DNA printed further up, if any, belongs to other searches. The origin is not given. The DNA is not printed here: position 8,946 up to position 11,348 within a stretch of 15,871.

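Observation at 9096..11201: CARF-wHTH-PIN fusion: candidate uncharacterised cOA-activated PIN nuclease or effector-regulator hybrid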

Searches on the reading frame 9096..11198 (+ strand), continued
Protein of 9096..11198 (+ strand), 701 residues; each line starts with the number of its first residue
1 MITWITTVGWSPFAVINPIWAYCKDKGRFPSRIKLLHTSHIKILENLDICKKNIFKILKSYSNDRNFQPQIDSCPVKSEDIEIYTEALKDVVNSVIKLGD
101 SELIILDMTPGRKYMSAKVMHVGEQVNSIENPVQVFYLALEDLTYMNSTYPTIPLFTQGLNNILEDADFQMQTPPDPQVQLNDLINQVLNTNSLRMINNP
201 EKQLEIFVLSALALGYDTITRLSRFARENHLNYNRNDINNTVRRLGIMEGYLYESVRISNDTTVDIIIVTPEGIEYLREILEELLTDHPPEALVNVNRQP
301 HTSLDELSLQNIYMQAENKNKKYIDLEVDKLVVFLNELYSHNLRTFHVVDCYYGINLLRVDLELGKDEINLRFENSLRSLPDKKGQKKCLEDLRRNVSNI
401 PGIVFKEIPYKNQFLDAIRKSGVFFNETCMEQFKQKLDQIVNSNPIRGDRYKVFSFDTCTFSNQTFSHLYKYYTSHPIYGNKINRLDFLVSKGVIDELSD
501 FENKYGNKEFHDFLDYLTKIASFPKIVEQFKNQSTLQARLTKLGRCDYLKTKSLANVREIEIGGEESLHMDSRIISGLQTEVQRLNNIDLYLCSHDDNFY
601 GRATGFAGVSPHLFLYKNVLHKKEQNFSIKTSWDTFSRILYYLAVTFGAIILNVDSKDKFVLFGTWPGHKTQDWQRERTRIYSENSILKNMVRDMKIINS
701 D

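Call 79: list_cluster_members(proteins=[P0002, P0003, P0007, P0019, P0022, P0035, P0039, P0040, P0044, P0047])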
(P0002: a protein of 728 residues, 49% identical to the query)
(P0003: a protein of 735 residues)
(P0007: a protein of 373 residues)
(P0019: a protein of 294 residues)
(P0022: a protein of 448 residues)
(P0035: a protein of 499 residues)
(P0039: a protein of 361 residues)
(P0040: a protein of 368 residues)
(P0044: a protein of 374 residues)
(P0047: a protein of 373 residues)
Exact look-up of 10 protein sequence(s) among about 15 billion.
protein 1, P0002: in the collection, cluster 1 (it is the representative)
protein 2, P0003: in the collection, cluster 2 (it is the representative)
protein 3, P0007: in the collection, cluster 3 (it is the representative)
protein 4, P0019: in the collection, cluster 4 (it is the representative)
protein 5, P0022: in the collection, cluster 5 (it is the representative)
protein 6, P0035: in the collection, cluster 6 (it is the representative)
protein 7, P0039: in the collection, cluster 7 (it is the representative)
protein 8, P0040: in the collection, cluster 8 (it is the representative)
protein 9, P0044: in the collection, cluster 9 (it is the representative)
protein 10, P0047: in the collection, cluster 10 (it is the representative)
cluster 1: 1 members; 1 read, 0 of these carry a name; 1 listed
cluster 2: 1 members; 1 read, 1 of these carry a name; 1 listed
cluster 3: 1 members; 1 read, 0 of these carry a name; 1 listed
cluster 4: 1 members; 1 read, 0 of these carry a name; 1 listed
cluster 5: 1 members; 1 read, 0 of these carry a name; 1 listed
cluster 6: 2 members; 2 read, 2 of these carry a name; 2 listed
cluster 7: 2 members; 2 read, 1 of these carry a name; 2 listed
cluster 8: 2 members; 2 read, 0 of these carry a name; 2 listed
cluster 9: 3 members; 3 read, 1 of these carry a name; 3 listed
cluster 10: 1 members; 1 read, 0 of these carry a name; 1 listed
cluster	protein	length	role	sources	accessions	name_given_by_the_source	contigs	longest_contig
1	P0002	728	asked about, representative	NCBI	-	-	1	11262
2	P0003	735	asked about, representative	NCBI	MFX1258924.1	MAG: hypothetical protein ACFFAN_13785 [Promethearchaeota archaeon]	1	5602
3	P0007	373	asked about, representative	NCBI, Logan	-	-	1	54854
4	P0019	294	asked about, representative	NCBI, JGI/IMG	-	-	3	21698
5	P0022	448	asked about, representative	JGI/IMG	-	-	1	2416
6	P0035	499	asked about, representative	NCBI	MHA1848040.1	MAG: hypothetical protein ACTSXU_10375, partial [Promethearchaeota archaeon]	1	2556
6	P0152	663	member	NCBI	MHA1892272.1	MAG: hypothetical protein ACTSYS_14860 [Promethearchaeota archaeon]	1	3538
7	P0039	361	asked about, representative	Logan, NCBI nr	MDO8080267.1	hypothetical protein [Candidatus Freyarchaeota archaeon]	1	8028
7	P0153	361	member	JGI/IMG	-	-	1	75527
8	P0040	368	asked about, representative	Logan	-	-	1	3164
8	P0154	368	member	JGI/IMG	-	-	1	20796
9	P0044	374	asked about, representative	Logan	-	-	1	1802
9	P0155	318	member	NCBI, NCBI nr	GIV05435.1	MAG: hypothetical protein KatS3mg016_1010 [Fimbriimonadales bacterium]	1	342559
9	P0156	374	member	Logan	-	-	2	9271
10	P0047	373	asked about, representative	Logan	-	-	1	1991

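Call 82: find_encoding_contigs(protein=P0153, flank=6000, max_places=2)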
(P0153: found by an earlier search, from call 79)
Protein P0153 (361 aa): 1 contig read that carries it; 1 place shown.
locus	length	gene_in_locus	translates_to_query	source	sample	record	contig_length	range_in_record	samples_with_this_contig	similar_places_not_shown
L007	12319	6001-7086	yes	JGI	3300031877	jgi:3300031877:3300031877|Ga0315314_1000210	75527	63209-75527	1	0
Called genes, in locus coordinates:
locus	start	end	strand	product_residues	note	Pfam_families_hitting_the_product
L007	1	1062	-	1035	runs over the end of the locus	PF12469:Cmr2_N, PF22335:Cas10-Cmr2_palm2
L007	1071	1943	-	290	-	PF03787:RAMPs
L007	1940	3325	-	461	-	PF03787:RAMPs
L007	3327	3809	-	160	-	PF09701:Cas_Cmr5 (weak)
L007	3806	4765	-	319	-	PF03787:RAMPs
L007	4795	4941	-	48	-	-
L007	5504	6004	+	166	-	-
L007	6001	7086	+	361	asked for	-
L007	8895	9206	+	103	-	-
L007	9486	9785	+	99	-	-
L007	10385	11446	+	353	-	PF27234:MJ0013, PF07282:Cas12f1-like_TNB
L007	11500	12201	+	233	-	PF01209:Ubie_methyltran (weak), PF03141:Methyltransf_29, PF13489:Methyltransf_23, PF07021:MetW, PF13649:Methyltransf_25, PF13847:Methyltransf_31, PF08241:Methyltransf_11, PF08242:Methyltransf_12, +5 more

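Call 83: find_encoding_contigs(protein=P0154, flank=6000, max_places=2)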
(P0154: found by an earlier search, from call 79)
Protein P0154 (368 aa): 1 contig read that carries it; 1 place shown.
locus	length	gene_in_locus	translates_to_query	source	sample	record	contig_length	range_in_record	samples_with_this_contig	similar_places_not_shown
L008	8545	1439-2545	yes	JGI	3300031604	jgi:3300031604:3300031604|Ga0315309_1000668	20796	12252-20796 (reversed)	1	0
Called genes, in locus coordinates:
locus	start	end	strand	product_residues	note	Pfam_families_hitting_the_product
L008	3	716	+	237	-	?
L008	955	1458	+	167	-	PF09623:Cas_NE0113 (weak)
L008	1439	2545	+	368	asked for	-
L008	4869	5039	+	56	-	PF01402:RHH_1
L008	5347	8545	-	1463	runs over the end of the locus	-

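Call 84: find_encoding_contigs(protein=P0019, flank=6000, max_places=2)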
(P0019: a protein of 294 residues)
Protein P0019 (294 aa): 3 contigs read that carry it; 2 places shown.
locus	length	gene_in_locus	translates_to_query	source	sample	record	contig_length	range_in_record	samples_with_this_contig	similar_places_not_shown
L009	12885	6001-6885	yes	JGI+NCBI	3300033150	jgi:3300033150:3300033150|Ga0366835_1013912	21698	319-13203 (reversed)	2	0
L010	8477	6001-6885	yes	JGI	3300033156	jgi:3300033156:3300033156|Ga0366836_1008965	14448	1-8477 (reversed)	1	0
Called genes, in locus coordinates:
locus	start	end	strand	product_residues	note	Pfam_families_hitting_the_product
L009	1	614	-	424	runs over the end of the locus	PF14947:HTH_45 (faint)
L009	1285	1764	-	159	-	PF14487:DarT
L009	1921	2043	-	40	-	-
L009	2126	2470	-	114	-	PF01096:Zn_ribbon_TFIIS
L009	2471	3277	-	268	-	PF13847:Methyltransf_31 (weak), PF13649:Methyltransf_25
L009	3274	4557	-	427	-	PF01964:ThiC_Rad_SAM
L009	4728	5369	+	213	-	PF22662:Csa3_N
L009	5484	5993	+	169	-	PF23400:CARF_Card1 (weak)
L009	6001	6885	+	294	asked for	-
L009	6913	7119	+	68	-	-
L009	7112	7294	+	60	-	-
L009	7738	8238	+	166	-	PF04851:ResIII (weak), PF13086:AAA_11, PF13245:AAA_19 (weak), PF20720:nSTAND3 (weak)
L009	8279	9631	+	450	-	PF13087:AAA_12, PF13538:UvrD_C_2 (weak)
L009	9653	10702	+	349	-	-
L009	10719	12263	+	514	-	PF13091:PLDc_2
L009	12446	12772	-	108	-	PF05168:HEPN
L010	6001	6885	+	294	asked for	-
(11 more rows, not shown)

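Call 91: search_protein_families(library=padloc, proteins=[window:9096-11198:+, P0005, P0039, L006:9119-11827:+, L006:11846-12946:+, L006:12950-14539:+], max_evalue=0.001)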
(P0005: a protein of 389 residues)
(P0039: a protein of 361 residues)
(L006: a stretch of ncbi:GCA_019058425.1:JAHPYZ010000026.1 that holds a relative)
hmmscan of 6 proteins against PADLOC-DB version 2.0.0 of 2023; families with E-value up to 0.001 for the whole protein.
window:9096-11198:+ (701 aa): 6 families
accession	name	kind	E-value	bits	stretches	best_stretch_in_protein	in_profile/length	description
PDLC01973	CARF_m1--CARF_PIN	-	5.8e-43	145.6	2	1-161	1-146/465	-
PDLC01068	CARF_PIN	-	9.2e-24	82.3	2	4-162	2-121/373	CARF+PIN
PDLC01972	CARF_m1--CARF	-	1.6e-19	68.5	1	13-162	2-140/145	-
PDLC01971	CARF_m1--CARF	-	8e-16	56.6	1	2-167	2-154/156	-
PDLC01980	CARF_m13--CARF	-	0.00016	19.7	1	2-119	2-109/168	-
PDLC01981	CARF_m2--CARF_LON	-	0.00098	16.7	0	30-121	299-376/408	-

P0005 (389 aa): 2 families
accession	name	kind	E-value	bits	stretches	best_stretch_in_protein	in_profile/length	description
PDLC01973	CARF_m1--CARF_PIN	-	6.5e-22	76.2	1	108-370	226-456/465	-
PDLC01068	CARF_PIN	-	1.9e-11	41.8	1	145-374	192-362/373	CARF+PIN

P0039 (361 aa): 2 families
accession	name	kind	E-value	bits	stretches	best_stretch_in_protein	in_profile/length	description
PDLC01973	CARF_m1--CARF_PIN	-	6.5e-30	102.6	1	3-347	169-461/465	-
PDLC01068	CARF_PIN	-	1.3e-18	65.4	1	9-347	145-366/373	CARF+PIN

L006:9119-11827:+ (903 aa): 7 families
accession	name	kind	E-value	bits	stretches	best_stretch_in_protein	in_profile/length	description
PDLC03920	MkoA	-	1.6e-82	276.4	2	46-513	430-873/1112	-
PDLC03921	MkoA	-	1.4e-64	216.5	3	687-895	1371-1588/1607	-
PDLC03924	MkoC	-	1.5e-22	77.6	1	691-893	771-963/1136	-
PDLC05009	PDC-S37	-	2.6e-13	46.7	2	257-301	312-356/1550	-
PDLC04140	mad8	-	0.00012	19.7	1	233-291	7-67/314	mads_8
PDLC01439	typeIV_DinG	-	0.00058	16.6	1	246-316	27-98/575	CAS-IV-A; associated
PDLC02895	DpdJ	-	0.00075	14.4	0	826-872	400-452/2112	DpdJ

L006:11846-12946:+ (367 aa): 0 families

L006:12950-14539:+ (530 aa): 7 families
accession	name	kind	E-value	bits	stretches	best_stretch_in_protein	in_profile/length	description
PDLC02614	DrmC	-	9.8e-18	62.4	2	248-372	20-148/153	DrmC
PDLC02605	DrmC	-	1.2e-06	26.4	1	68-107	126-165/270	DrmC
PDLC02606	DrmC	-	2.9e-05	21.9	0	65-111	41-88/182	DrmC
PDLC03922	MkoB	-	8.1e-05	20.1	0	61-162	314-406/610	-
PDLC04077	SIR2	-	0.00036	18.5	0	64-106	36-78/135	-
PDLC02589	DrmC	-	0.00054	17.2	0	250-293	111-154/264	DrmC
PDLC02585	DrmC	-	0.00082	17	0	65-109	112-157/253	DrmC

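Call 92: search_protein_families(library=padloc, proteins=[P0016, P0020, P0052, P0008, P0024], max_evalue=0.001)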
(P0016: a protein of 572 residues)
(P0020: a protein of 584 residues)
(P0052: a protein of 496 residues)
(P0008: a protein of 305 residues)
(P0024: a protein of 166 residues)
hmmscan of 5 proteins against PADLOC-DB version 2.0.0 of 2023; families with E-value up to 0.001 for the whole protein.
P0016 (572 aa): 15 families
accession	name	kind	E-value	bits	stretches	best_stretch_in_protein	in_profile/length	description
PDLC01973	CARF_m1--CARF_PIN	-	5.1e-39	132.6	2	1-156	1-146/465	-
PDLC01068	CARF_PIN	-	6.6e-29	99.3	2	3-159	1-123/373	CARF+PIN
PDLC01972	CARF_m1--CARF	-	2e-24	84.4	1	13-160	2-143/145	-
PDLC01971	CARF_m1--CARF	-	7.3e-12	43.7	1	3-160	3-152/156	-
PDLC01893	CARF4--CARF_PDDEXK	-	3.2e-06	24.7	1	10-133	10-125/382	-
PDLC01031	Csx1/Csm6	-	4.5e-06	24.4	1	3-134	4-115/357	CARF+HEPN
PDLC01360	Csx1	-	3.3e-05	21.1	1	31-131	13-99/365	CAS-III; associated_signaling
PDLC01980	CARF_m13--CARF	-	3.5e-05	21.8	1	6-124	6-117/168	-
PDLC01794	CARF1--CARF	-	5.4e-05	21.1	1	33-123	28-114/168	-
PDLC01639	Csx1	-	7.8e-05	19.9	1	54-131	27-100/361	CAS-III; associated_signaling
PDLC01880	CARF4--CARF_PDDEXK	-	0.00017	19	0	59-143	44-123/364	-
PDLC01982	CARF_m3--CARF_PIN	-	0.00018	18.7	0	96-160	77-135/392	-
PDLC01802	CARF1--CARF_HEPN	-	0.00018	18.5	1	62-130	49-115/388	-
PDLC01355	Csm6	-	0.0007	17.2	0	16-131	38-146/172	CAS-III; associated_signaling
PDLC01354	Csx1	-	0.00088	17.2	0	6-154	7-156/189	CAS-III; associated_signaling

P0020 (584 aa): 9 families
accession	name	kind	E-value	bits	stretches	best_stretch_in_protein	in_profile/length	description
PDLC01973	CARF_m1--CARF_PIN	-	1.4e-52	177.3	1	37-566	3-457/465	-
PDLC01068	CARF_PIN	-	6.4e-35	119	1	37-580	1-369/373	CARF+PIN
PDLC01972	CARF_m1--CARF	-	6.4e-19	66.5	1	47-192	2-141/145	-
PDLC01971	CARF_m1--CARF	-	5.4e-16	57.1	1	37-193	3-151/156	-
PDLC01982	CARF_m3--CARF_PIN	-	2.4e-06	24.8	0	115-220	64-159/392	-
PDLC01799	CARF1--CARF_HEPN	-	4.1e-05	20.7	1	101-152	95-145/454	-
PDLC01168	CARF_2M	-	0.00014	19.7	1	30-148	88-171/200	"CARF, 2 TMs"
PDLC01981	CARF_m2--CARF_LON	-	0.0002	19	1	85-148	315-375/408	-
PDLC01821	CARF2--CARF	-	0.00091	17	0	66-148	54-137/203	-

P0052 (496 aa): 13 families
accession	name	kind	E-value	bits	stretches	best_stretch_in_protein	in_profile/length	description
PDLC01973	CARF_m1--CARF_PIN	-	4.6e-189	627.3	1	1-493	1-465/465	-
PDLC01068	CARF_PIN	-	1.1e-144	480.3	1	3-496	1-373/373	CARF+PIN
PDLC01972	CARF_m1--CARF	-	7.1e-31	105.3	1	13-160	2-141/145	-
PDLC01971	CARF_m1--CARF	-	2.5e-23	80.9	1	1-163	1-153/156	-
PDLC01849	CARF3--CARF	-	2.1e-08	32.1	1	28-173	22-156/197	-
PDLC01980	CARF_m13--CARF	-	7.5e-06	24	1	5-114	5-111/168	-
PDLC01794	CARF1--CARF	-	1.1e-05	23.3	1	1-118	2-113/168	-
PDLC01861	CARF3--CARF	-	6.5e-05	20.4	1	31-116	30-118/260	-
PDLC01360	Csx1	-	0.00013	19.2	1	27-117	9-89/365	CAS-III; associated_signaling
PDLC01354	Csx1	-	0.00016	19.7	1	3-115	4-119/189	CAS-III; associated_signaling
PDLC01801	CARF1--CARF_HEPN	-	0.0002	18.3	1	29-116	46-125/441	-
PDLC01868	CARF3--CARF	-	0.00053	17.6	0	22-108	19-97/218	-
PDLC01168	CARF_2M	-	0.00096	17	0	22-111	90-169/200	"CARF, 2 TMs"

P0008 (305 aa): 9 families
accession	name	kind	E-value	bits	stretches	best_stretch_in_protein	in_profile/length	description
PDLC01973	CARF_m1--CARF_PIN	-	2.2e-26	90.9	1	1-162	1-150/465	-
PDLC01972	CARF_m1--CARF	-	2.2e-22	77.7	1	13-159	2-141/145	-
PDLC01068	CARF_PIN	-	8.8e-18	62.6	1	4-164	2-124/373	CARF+PIN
PDLC01971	CARF_m1--CARF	-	5.9e-13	47.3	1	3-160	3-151/156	-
PDLC01980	CARF_m13--CARF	-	4.1e-11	41.1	1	1-119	1-111/168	-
PDLC01905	CARF5--CARF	-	1.8e-07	29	1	32-120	39-117/176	-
PDLC01794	CARF1--CARF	-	4.9e-07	27.7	1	3-195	4-145/168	-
PDLC01354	Csx1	-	8e-05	20.6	0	5-115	6-114/189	CAS-III; associated_signaling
PDLC01982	CARF_m3--CARF_PIN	-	0.00011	19.4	1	80-226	59-205/392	-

P0024 (166 aa): 24 families
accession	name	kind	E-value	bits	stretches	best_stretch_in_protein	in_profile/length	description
PDLC01973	CARF_m1--CARF_PIN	-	1.1e-34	118.3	1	1-164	1-154/465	-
PDLC01972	CARF_m1--CARF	-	1.6e-31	107.4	1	13-161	2-144/145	-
PDLC01068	CARF_PIN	-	1.3e-22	78.6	1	3-163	1-127/373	CARF+PIN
PDLC01971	CARF_m1--CARF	-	3.2e-15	54.6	1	1-159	1-151/156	-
PDLC01031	Csx1/Csm6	-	9.1e-10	36.5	1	1-124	2-109/357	CARF+HEPN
PDLC01849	CARF3--CARF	-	9.4e-10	36.5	1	28-163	20-149/197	-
PDLC01980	CARF_m13--CARF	-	2.1e-07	29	1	4-124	4-117/168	-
PDLC01360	Csx1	-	3.2e-07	27.8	1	29-122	9-90/365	CAS-III; associated_signaling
PDLC01639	Csx1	-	1.6e-06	25.5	1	28-119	8-88/361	CAS-III; associated_signaling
PDLC01981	CARF_m2--CARF_LON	-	2.3e-06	25.3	1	28-134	295-388/408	-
PDLC01794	CARF1--CARF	-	1.2e-05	23.2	1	1-116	2-107/168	-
PDLC01821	CARF2--CARF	-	1.6e-05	22.7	1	35-117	53-137/203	-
PDLC01880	CARF4--CARF_PDDEXK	-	5e-05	20.8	1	30-122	23-105/364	-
PDLC01802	CARF1--CARF_HEPN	-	5e-05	20.3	1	4-122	5-107/388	-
PDLC01284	Csx1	-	5.6e-05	21.2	1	24-126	26-126/289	CAS-III; associated_signaling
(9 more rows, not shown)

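Call 96: find_encoding_contigs(protein=P0052, flank=8000, max_places=3)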
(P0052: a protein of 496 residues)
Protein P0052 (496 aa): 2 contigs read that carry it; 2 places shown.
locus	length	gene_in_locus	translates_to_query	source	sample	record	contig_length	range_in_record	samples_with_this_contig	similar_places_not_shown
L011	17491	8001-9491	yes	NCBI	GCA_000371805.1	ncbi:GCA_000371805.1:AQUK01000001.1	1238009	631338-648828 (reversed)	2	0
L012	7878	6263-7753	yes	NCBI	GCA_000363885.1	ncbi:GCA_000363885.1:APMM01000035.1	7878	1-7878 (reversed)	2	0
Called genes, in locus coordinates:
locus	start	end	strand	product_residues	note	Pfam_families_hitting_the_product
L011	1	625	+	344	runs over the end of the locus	PF02615:Ldh_2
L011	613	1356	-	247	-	PF01261:AP_endonuc_2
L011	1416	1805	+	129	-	PF06094:GGACT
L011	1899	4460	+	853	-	PF01966:HD, PF18211:Csm1_B, PF22335:Cas10-Cmr2_palm2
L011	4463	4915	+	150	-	PF03750:Csm2_III-A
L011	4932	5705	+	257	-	PF03787:RAMPs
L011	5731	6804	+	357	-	PF03787:RAMPs (weak), PF17953:Csm4_C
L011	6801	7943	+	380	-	PF03787:RAMPs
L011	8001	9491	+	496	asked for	-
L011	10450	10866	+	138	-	PF00885:DMRL_synthase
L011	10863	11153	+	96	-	PF01503:PRA-PH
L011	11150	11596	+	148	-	PF01467:CTP_transf_like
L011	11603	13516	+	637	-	PF00133:tRNA-synt_1, PF01406:tRNA-synt_1e, PF09334:tRNA-synt_1g, PF19303:Anticodon_3, PF08264:Anticodon_1 (weak), PF01588:tRNA_bind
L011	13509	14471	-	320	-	PF02649:GCHY-1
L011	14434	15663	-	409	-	PF01637:ATPase_2, PF13191:AAA_16, PF13401:AAA_22 (weak), PF00004:AAA (faint), PF01022:HTH_5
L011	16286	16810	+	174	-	-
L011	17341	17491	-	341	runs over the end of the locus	-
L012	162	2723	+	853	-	PF01966:HD, PF18211:Csm1_B, PF22335:Cas10-Cmr2_palm2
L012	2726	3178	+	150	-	PF03750:Csm2_III-A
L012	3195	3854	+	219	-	PF03787:RAMPs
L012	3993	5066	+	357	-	PF03787:RAMPs (weak), PF17953:Csm4_C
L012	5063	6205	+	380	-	PF03787:RAMPs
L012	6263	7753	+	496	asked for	-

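Call 97: find_encoding_contigs(protein=P0021, flank=8000, max_places=2)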
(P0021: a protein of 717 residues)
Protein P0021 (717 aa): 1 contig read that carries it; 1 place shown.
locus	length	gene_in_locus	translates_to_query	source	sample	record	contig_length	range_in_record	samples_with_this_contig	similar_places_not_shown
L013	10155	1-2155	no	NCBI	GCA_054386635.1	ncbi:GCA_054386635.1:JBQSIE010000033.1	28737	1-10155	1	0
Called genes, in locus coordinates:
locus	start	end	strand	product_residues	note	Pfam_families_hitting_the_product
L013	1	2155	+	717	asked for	?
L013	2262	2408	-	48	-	-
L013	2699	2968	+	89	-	PF04014:MazE_antitoxin, PF15937:PrlF_antitoxin (weak)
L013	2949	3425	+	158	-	PF01850:PIN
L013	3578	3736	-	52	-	-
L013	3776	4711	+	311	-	PF14622:Ribonucleas_3_3, PF00636:Ribonuclease_3, PF00035:dsrm, PF14709:DND1_DSRM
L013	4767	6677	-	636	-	-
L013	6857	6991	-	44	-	-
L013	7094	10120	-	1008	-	-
